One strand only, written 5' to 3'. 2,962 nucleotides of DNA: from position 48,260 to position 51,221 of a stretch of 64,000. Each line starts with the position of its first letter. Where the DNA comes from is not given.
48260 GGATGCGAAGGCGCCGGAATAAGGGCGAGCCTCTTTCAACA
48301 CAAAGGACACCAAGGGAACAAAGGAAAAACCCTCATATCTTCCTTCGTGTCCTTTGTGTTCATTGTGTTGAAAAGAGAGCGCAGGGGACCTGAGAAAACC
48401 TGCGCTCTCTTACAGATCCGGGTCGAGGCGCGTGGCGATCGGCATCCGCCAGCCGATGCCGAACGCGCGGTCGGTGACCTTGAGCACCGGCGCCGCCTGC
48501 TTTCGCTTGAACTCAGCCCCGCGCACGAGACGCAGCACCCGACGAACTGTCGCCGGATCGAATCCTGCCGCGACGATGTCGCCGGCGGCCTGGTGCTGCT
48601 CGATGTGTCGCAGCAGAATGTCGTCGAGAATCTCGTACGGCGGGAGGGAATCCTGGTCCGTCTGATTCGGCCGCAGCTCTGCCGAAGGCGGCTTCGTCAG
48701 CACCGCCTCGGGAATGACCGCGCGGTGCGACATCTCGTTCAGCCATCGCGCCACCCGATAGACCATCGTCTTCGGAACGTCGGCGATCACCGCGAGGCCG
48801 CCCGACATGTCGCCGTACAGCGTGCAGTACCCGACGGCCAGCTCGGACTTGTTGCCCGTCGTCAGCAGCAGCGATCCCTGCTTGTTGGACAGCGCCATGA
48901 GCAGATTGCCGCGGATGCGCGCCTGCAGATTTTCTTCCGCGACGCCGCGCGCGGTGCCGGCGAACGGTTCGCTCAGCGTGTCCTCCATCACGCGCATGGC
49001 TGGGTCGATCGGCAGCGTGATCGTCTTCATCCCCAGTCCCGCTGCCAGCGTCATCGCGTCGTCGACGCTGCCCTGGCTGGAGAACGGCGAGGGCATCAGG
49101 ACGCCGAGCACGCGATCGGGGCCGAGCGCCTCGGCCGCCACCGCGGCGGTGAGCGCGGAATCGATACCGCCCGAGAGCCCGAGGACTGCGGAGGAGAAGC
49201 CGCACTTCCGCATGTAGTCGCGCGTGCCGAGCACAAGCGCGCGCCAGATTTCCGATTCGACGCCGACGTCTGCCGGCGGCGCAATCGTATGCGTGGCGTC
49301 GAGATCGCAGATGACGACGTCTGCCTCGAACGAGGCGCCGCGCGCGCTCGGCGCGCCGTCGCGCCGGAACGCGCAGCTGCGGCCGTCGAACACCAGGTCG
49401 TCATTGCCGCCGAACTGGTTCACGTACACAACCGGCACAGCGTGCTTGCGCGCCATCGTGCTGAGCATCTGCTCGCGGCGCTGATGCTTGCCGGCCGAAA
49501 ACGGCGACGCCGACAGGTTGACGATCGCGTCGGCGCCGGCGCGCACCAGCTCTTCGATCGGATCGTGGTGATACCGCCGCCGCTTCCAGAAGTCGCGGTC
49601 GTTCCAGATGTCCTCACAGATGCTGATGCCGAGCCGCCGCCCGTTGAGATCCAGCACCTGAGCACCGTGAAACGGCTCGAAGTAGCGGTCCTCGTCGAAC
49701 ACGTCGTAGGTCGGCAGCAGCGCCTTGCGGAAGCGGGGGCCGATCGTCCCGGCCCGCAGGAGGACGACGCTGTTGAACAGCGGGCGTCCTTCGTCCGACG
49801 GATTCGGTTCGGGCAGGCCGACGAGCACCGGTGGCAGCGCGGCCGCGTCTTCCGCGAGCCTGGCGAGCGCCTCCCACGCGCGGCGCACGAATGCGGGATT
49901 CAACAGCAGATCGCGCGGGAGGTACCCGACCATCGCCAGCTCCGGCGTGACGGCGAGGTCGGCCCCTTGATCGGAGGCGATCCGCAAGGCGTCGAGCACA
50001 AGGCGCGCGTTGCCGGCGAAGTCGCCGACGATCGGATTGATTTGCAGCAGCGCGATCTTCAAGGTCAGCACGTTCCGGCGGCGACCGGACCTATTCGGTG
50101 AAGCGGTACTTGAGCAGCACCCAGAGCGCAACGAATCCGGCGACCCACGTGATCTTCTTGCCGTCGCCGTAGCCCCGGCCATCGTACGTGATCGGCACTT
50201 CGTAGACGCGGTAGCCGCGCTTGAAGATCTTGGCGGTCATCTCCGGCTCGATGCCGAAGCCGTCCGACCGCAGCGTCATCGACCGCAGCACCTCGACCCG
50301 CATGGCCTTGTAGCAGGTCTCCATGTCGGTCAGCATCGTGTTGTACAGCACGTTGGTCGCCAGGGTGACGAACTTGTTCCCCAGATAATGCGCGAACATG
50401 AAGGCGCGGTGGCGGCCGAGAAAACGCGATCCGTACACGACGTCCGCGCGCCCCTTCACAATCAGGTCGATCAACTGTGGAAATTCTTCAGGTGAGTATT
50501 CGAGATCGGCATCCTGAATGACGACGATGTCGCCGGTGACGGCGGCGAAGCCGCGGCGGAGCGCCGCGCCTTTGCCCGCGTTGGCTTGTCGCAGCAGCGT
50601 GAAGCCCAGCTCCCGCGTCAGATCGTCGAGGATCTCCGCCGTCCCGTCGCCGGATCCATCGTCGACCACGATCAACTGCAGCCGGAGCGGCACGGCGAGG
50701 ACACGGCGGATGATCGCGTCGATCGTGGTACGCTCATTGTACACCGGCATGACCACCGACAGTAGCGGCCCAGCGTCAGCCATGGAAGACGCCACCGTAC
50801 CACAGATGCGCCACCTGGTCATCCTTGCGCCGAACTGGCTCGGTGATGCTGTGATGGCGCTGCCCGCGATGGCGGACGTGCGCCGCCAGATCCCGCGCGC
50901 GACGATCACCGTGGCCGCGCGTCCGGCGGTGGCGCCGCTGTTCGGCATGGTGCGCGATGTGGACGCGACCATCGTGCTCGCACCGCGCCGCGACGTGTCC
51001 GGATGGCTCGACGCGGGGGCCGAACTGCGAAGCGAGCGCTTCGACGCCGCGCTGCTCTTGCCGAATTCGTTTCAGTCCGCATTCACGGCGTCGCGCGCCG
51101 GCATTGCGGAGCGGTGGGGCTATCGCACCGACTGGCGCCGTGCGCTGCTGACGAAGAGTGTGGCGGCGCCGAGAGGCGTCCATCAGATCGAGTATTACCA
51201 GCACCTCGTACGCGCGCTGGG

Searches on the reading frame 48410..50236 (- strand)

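Call 77: search_protein_families(library=pfam, proteins=[window:48410-50236:-], max_evalue=0.0001)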
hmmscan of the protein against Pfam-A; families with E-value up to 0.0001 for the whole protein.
window:48410-50236:- (608 aa): 2 families
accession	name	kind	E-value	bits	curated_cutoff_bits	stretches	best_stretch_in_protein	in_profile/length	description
PF02540.23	NAD_synthase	-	1.7e-75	253.7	21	1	331-581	2-242/242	NAD synthase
PF00795.27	CN_hydrolase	-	2.5e-22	79.9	23.2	1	60-314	1-248/256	Carbon-nitrogen hydrolase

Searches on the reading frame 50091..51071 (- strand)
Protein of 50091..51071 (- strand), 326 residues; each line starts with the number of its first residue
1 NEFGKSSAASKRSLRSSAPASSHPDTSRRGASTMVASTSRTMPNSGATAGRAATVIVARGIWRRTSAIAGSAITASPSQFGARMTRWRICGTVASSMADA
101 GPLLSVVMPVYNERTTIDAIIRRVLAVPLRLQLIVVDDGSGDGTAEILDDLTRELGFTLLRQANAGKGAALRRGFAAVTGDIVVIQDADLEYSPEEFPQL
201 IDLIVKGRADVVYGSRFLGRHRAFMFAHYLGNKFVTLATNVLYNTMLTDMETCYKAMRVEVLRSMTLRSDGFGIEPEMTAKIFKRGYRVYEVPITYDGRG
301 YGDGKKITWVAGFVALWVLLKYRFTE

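Call 77: search_protein_families(library=pfam, proteins=[window:50091-51071:-], max_evalue=0.0001)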
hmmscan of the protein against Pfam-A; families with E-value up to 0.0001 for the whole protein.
window:50091-51071:- (326 aa): 3 families
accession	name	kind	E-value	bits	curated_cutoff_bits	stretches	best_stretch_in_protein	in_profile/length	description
PF00535.33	Glycos_transf_2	-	2.4e-31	109.4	23.3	1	105-263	1-165/168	Glycosyl transferase family 2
PF13641.12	Glyco_tranf_2_3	-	2.2e-09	38.1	27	1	104-239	3-132/230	Glycosyltransferase like family 2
PF10111.15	Glyco_tranf_2_2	-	7.1e-06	26.2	27.3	1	105-204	1-106/276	Glycosyltransferase like family 2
